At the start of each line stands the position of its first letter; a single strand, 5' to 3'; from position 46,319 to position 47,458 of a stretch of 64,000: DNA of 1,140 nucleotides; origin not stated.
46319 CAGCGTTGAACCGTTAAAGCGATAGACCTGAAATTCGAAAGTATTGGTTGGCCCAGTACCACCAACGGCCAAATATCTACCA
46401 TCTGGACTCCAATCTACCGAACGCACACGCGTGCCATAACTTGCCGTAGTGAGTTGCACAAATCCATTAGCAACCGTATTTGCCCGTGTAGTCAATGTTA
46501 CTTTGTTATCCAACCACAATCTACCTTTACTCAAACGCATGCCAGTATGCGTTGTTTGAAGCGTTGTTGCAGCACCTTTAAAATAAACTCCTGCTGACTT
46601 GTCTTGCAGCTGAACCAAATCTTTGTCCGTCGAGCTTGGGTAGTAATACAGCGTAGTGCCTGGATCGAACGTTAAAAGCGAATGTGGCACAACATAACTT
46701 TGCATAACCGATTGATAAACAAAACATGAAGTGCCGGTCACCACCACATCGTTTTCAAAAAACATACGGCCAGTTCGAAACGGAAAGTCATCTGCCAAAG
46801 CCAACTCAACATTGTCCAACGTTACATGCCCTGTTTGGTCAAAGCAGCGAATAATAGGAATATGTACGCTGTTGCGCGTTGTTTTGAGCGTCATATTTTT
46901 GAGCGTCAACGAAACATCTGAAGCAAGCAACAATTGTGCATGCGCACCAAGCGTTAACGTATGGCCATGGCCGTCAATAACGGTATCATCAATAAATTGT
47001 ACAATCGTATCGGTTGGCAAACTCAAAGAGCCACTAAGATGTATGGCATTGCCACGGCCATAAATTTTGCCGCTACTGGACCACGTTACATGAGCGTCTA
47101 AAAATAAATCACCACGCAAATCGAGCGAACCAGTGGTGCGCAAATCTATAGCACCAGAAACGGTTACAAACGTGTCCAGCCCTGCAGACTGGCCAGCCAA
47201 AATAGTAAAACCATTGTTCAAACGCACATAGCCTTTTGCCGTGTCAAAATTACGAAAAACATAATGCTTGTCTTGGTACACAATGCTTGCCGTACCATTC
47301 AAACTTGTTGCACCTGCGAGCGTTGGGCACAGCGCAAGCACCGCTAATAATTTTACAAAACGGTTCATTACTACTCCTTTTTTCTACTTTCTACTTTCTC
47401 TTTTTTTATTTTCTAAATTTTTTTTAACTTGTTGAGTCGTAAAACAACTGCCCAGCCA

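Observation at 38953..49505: Five-gene tandem array of secreted proteins: conserved N-module, seven-bladed propeller, conserved C-terminal module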

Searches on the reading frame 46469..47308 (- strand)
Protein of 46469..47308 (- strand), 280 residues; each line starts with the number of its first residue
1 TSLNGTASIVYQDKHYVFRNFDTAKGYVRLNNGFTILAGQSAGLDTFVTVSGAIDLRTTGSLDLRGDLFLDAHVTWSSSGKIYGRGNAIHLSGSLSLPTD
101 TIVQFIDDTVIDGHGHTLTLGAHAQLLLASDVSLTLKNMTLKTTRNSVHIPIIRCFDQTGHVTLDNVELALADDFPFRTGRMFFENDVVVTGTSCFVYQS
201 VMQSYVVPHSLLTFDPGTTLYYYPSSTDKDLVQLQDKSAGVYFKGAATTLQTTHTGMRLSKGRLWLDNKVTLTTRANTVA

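Call 31: search_solved_structures(query=A3, max_evalue=10)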
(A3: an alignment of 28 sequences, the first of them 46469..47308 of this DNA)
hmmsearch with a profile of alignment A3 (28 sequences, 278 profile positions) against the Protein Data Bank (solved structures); distinct sequences matched with E-value up to 10: 4.
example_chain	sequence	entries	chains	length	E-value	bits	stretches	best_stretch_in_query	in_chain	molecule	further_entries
9hb0_A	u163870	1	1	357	0.73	12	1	198-239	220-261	Plasmepsin X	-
7tbb_A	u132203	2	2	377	0.74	12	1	198-239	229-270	Plasmepsin 10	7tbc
3tio_A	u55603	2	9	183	1.3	11.1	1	64-123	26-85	Protein YrdA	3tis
3r3r_A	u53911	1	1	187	1.5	11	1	64-123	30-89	ferripyochelin binding protein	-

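Call 32: search_protein_families(library=pfam, alignment_id=A3, max_evalue=1)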
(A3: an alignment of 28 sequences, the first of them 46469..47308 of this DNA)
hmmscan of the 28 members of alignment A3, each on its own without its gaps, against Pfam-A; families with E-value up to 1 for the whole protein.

A. member 1, window:46469-47308:- (280 aa): 1 family
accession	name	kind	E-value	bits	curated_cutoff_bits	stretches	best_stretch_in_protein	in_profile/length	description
PF20585.4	Pectate_lyase_5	-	0.025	15.2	24.3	1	89-167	22-117/126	Putative pectate lyase-like adhesive domain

B. families by the number of members that match (of 28 scanned): 10 families
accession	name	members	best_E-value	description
PF20585.4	Pectate_lyase_5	12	0.00033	Putative pectate lyase-like adhesive domain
PF17780.6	OCRE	2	0.01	OCRE domain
PF05594.20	Fil_haemagg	2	0.21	Haemagglutinin repeat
PF00386.27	C1q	1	0.013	C1q domain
PF24619.1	Ig_SibA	1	0.017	SibA-like, immunoglobulin-like domain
PF09338.16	Gly_reductase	1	0.039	Glycine/sarcosine/betaine reductase component B subunits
PF13229.12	Beta_helix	1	0.069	Right handed beta helix region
PF16819.11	DUF5074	1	0.083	Domain of unknown function (DUF5074)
PF22084.1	UfSP_MPN_N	1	0.15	Ufm1 specific protease UfSP N-terminal MPN domain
PF24342.1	OB_DEPS-1_2nd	1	0.21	P-granule-associated protein DEPS-1, second OB-fold domain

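Call 39: predict_structure(alignment_id=A3)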
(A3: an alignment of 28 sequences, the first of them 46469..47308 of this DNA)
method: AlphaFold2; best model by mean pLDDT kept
length: 280 residues; sequences in the alignment: 28
mean_pLDDT: 93.6   pTM: 0.90
mean pLDDT of the five models: 93.6, 93.1, 93.0, 92.9, 92.5
residues with pLDDT >= 90: 240; 70-90: 35; 50-70: 5; < 50: 0
segments of 3 or more residues with pLDDT < 50: none
pLDDT, mean of each block of 10 residues (from residue 1): 88 94 93 95 90 95 96 95 97 96 98 97 95 98 84 95 97 91 97 90 97 95 92 97 94 91 94 80
secondary structure, 60 per line:
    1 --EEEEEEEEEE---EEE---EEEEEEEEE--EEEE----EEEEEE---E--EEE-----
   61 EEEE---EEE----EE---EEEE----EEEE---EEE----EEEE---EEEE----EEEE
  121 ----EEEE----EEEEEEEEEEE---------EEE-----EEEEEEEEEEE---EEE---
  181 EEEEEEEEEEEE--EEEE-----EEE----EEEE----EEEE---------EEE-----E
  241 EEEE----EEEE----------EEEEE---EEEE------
elements in order: E3-12 E16-18 E22-30 E33-36 E41-46 E53-55 E61-64 E68-70 E80-83 E88-91 E95-97 E102-105 E109-112 E117-120 E125-128 E133-143 E153-155 E161-171 E175-177 E181-192 E195-198 E204-206 E211-214 E219-222 E232-234 E240-244 E249-252 E263-267 E271-274

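Call 41: fold_search(model_id=the predicted structure, library=pdb)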
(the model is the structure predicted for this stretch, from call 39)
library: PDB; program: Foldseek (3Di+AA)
matches with E <= 10: 168; with E <= 0.001: 0
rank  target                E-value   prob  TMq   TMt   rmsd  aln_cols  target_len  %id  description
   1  4q1q_A                2.9e-03  0.93  0.27  0.27  13.0       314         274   14  Crystal structure of TibC-catalyzed hyper-glycosylated TibA55-350 fragment (released 2014-09-17)
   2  9ozl_D                7.2e-02  0.63  0.33  0.28  11.3       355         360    7  Crystal structure of the polysaccharide lyase RbmB from Vibrio cholerae (released 2026-03-11)
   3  4kh3                  1.3e-01  0.51  0.29  0.17  16.2       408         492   12  Structure of a bacterial self-associating protein (released 2014-01-15)
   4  9ozl_B                1.3e-01  0.51  0.36  0.31   9.9       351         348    8  Crystal structure of the polysaccharide lyase RbmB from Vibrio cholerae (released 2026-03-11)
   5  7kob                  1.4e-01  0.14  0.19  0.17  12.8       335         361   14  Crystal structure of antigen 43b from Escherichia coli CFT073 (released 2022-03-09)
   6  3zpp                  1.9e-01  0.09  0.18  0.13  14.9       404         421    9  Structure of the Streptococcus pneumoniae surface protein and adhesin PfbA (released 2013-05-29)
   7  7o7t                  2.3e-01  0.15  0.25  0.12  21.8       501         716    8  Structure of the PL6 family alginate lyase Patl3640 from Pseudoalteromonas atlantica T6c in complex with 4-deoxy-L-eryth (released 2021-07-28)
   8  7o7a_A                3.1e-01  0.18  0.27  0.21  13.3       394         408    9  Structure of the PL6 family alginate lyase Pedsa0632 from Pseudopedobacter saltans (released 2021-07-28)
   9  7koh_D                3.6e-01  0.09  0.20  0.12  20.0       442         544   11  Crystal structure of antigen 43 from Escherichia coli EDL933 (released 2022-03-09)
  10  7o84_A                3.8e-01  0.18  0.29  0.22  12.7       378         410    8  Structure of the PL6 family alginate lyase Pedsa0632 from Pseudopedobacter saltans in complex with substrate (released 2021-07-28)
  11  9ozl_A                4.0e-01  0.30  0.34  0.29  11.0       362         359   11  Crystal structure of the polysaccharide lyase RbmB from Vibrio cholerae (released 2026-03-11)
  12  1hg8_A                4.0e-01  0.13  0.27  0.23  12.6       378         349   11  Endopolygalacturonase from the phytopathogenic fungus Fusarium moniliforme (released 2001-11-10)
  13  7koh_B                4.6e-01  0.10  0.21  0.12  15.8       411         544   10  Crystal structure of antigen 43 from Escherichia coli EDL933 (released 2022-03-09)
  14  9ozd_A                5.1e-01  0.30  0.37  0.31   9.8       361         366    7  Crystal structure of the polysaccharide lyase RbmB from Vibrio cholerae bound to Vibrio Polysaccharide (released 2026-03-11)
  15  7o84_B                6.3e-01  0.15  0.29  0.23  12.9       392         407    8  Structure of the PL6 family alginate lyase Pedsa0632 from Pseudopedobacter saltans in complex with substrate (released 2021-07-28)
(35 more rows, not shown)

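Call 42: search_protein_representatives(alignment_id=A3)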
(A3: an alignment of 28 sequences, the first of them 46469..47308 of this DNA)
Query: 28 sequences, 278 profile positions. Proteins with E-value up to 0.001 (for the whole library): 2596; up to 1e-10: 2035; up to 1e-30: 1109. The best 150 are listed.
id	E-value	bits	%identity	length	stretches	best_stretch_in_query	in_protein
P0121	6.0e-275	924.2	-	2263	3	4-276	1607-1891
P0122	3.4e-240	810.2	-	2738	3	5-277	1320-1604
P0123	9.6e-232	782.5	-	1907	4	8-275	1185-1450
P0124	1.3e-207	703.3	-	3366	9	102-276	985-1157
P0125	1.3e-192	654.2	-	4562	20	73-272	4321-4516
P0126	1.6e-188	640.7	-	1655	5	3-273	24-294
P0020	2.2e-176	601.0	-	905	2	2-277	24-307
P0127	3.5e-167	570.7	-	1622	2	3-275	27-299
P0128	1.9e-164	561.8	-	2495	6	35-266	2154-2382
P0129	3.0e-163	557.9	-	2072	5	75-274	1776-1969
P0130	4.8e-159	544.0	-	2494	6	39-265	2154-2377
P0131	8.1e-157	536.7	-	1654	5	3-272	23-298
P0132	2.3e-156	535.2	-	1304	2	3-276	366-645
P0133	2.3e-154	528.7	-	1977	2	2-267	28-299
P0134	2.0e-153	525.6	-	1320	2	4-274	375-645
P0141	1.3e-138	477.1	-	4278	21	17-270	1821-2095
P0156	3.0e-116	403.7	-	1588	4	12-274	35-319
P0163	2.0e-113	394.4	-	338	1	5-277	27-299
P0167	1.2e-112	391.8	-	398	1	2-275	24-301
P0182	3.9e-108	377.0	-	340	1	1-275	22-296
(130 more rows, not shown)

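Call 56: list_cluster_members(proteins=[P0121, P0122, P0125, P0141, P0156, P0163, P0182, P0167, P0132, P0130])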
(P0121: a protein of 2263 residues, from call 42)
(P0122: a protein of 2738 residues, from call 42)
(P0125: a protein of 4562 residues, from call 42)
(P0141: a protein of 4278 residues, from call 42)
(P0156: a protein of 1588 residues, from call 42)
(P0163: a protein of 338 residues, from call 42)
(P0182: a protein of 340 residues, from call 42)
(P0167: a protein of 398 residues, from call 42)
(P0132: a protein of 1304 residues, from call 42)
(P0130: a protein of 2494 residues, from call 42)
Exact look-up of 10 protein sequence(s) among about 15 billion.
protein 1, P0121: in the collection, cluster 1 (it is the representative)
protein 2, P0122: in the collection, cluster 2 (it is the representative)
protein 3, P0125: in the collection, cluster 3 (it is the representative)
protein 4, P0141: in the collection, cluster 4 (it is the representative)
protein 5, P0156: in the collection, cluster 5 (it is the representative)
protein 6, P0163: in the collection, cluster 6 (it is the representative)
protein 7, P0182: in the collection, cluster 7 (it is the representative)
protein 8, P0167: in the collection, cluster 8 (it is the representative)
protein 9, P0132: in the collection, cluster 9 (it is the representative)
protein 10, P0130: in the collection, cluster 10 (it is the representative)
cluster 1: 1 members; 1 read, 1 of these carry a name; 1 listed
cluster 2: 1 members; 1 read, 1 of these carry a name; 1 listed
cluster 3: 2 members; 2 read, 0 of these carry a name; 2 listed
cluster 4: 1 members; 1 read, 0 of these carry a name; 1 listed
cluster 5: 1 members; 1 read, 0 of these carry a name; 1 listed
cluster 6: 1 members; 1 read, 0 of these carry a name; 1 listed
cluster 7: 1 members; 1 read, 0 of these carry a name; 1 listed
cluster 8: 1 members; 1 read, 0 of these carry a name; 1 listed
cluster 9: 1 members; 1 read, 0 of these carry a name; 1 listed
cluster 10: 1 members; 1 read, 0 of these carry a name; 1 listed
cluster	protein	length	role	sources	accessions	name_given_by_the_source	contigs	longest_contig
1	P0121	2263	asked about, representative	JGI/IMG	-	WD40 repeat protein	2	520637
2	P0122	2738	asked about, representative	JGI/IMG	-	Tol biopolymer transport system component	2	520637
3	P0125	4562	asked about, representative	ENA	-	-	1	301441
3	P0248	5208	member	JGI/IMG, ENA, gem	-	-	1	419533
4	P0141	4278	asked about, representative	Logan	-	-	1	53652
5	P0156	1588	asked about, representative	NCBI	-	-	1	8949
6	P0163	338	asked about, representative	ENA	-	-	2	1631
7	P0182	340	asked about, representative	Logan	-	-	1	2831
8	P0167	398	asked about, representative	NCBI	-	-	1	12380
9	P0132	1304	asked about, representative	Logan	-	-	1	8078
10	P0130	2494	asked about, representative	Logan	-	-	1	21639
